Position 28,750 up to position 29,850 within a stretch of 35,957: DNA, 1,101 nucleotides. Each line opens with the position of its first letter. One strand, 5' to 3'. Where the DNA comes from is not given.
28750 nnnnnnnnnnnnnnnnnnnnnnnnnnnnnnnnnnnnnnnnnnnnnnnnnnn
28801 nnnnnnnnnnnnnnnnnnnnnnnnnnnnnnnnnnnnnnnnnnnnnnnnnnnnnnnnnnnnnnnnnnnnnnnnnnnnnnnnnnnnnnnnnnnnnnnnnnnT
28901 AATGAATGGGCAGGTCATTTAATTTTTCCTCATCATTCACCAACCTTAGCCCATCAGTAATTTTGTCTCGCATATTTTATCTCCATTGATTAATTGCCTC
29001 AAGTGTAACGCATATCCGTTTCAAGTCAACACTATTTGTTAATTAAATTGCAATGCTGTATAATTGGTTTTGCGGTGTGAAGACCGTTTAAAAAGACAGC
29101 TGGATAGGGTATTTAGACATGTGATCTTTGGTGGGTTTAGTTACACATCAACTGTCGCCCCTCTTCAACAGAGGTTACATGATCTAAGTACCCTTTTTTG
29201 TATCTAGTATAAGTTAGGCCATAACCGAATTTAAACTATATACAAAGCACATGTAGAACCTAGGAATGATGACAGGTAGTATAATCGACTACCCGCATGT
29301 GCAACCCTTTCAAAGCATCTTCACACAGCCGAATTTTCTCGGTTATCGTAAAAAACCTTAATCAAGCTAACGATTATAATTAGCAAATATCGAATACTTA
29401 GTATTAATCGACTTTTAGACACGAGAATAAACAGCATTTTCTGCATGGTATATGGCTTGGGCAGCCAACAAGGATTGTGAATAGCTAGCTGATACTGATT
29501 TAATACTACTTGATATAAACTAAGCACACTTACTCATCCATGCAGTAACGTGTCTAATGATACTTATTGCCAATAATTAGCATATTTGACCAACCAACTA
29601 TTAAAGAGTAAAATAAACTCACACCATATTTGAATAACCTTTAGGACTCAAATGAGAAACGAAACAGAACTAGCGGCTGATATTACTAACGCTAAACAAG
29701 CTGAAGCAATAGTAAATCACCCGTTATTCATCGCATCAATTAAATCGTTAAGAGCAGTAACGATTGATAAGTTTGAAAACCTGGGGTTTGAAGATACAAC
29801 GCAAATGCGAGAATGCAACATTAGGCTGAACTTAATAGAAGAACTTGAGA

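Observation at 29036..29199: Promoter plus 130-nt structured, U-tract-terminated transcript in a 680-bp non-coding gap upstream of the head operon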

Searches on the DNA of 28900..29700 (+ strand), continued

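Call 72: search_with_rna_model(model_id=R1, sources=[L080, L081, L082, L083, L084, L085, L086, L087, L088, L089, L090, L091, L092, L093, L094, L095, L096, L097, L098, L099, L100, L101, L102, L103, L104, L105, L106, L107, L108, L109, L110, L111, L112, L113, L114, L115, L116, L117, L118, L119, L120, L121, L122, L123, L124, L125, L126, L127, L128, L129, L130, L131, L132, L133, L134, L135, L136, L137, L138, L139, L140, L141, L142, L143, L144, L145, L146, L147, L148, L149, L150, L151, L152, L153, L154, L155, L156, L157, L158, L159, L160, L161, L162], max_evalue=0.001, make_alignment=true)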
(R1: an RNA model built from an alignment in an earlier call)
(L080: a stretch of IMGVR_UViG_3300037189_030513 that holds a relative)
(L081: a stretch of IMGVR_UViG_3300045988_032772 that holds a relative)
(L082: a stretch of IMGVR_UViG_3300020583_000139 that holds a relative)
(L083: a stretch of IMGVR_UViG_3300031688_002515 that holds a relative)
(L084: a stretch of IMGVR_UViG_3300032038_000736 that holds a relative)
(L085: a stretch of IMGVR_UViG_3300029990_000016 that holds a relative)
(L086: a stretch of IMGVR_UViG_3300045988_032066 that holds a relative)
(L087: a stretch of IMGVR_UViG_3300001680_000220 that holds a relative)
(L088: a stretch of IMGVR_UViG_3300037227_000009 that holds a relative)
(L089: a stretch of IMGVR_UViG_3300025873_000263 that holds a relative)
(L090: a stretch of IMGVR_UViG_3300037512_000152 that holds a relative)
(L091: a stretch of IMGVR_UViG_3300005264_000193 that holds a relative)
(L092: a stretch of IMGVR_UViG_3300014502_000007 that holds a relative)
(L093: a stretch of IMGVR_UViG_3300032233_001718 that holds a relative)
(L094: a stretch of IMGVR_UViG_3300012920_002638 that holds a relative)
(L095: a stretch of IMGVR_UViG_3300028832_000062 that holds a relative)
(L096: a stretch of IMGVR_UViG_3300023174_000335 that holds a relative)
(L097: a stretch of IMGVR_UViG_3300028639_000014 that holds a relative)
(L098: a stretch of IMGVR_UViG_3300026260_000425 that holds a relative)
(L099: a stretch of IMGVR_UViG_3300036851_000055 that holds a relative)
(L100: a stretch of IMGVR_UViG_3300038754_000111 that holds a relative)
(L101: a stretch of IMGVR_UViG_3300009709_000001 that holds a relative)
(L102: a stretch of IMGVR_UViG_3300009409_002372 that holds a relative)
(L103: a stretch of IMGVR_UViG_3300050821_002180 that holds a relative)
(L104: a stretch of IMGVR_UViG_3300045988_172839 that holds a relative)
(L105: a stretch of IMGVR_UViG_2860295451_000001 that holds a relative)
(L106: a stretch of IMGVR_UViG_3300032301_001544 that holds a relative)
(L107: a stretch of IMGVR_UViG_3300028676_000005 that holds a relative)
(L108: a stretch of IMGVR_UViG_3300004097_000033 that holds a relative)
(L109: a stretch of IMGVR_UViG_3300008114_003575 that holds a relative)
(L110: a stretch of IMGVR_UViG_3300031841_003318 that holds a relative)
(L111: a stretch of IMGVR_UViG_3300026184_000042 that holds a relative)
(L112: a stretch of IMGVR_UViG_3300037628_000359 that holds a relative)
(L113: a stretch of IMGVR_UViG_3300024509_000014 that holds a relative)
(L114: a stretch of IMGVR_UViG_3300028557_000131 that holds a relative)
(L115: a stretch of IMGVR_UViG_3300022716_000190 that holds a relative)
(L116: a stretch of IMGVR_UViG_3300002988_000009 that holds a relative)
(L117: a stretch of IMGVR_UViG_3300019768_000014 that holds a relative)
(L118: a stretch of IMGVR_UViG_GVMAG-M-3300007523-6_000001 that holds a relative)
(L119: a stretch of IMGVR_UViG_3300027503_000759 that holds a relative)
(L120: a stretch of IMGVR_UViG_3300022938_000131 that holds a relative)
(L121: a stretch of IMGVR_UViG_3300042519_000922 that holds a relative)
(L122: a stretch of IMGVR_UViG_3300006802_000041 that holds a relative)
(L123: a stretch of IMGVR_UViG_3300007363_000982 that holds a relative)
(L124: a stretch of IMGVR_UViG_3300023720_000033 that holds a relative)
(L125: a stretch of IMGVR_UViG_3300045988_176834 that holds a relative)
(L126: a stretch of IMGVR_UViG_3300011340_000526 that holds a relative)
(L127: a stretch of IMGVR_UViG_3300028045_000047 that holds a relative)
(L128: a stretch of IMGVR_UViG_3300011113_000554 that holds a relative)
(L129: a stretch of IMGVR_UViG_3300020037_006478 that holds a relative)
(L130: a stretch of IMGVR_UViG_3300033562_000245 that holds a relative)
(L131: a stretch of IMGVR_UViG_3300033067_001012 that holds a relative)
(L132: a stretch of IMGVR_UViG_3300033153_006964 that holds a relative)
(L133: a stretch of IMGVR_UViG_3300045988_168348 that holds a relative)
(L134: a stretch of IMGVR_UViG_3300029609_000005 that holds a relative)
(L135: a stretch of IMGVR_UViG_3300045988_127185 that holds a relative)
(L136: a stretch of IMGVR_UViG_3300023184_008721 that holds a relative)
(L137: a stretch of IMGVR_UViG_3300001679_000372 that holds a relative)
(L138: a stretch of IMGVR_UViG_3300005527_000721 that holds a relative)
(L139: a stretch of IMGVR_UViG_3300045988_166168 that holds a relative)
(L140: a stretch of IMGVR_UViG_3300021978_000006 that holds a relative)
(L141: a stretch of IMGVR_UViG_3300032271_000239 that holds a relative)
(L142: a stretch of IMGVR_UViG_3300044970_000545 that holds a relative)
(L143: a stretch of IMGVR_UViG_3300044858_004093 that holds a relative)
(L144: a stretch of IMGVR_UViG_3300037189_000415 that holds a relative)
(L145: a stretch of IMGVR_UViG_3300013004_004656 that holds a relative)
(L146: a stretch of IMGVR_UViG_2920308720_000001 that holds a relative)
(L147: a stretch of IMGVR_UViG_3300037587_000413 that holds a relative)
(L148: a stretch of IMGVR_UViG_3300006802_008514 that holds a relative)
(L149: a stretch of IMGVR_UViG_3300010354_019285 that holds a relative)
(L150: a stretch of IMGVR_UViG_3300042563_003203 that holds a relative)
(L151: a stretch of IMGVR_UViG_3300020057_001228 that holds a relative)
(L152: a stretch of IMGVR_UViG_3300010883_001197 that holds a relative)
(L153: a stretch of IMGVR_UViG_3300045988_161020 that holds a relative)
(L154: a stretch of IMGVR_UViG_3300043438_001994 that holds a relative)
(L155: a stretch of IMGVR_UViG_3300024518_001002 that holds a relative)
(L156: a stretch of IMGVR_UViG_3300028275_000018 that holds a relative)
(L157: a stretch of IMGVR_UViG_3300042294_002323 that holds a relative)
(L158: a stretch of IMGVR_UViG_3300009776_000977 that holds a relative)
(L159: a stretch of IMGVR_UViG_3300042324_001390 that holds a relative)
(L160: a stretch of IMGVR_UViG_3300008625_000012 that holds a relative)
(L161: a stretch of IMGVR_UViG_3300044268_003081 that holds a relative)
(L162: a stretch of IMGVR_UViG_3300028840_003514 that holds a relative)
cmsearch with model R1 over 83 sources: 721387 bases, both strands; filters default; matches with E-value up to 0.001: 9.
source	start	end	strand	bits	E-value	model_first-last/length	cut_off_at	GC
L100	3666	3805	-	128.2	2.9e-22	1-143/143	no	0.39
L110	4430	4579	-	126.7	5.7e-22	1-143/143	no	0.38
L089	5118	5265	-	120.6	9.6e-21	1-143/143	no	0.36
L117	7127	7270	+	119.6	1.6e-20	1-143/143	no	0.38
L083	3116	3259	-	112.3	4.5e-19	1-143/143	no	0.35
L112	458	595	+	97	5.3e-16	1-143/143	no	0.33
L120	7282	7417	+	69.7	1.6e-10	1-143/143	no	0.43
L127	7040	7175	-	69.7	1.6e-10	1-143/143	no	0.43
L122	14120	14268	-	47.5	4.8e-06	1-143/143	no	0.42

Alignment A5: 9 matches aligned to the model, 200 columns, each read 5' to 3' on its own strand. Consensus structure (alignment columns), stored with it:
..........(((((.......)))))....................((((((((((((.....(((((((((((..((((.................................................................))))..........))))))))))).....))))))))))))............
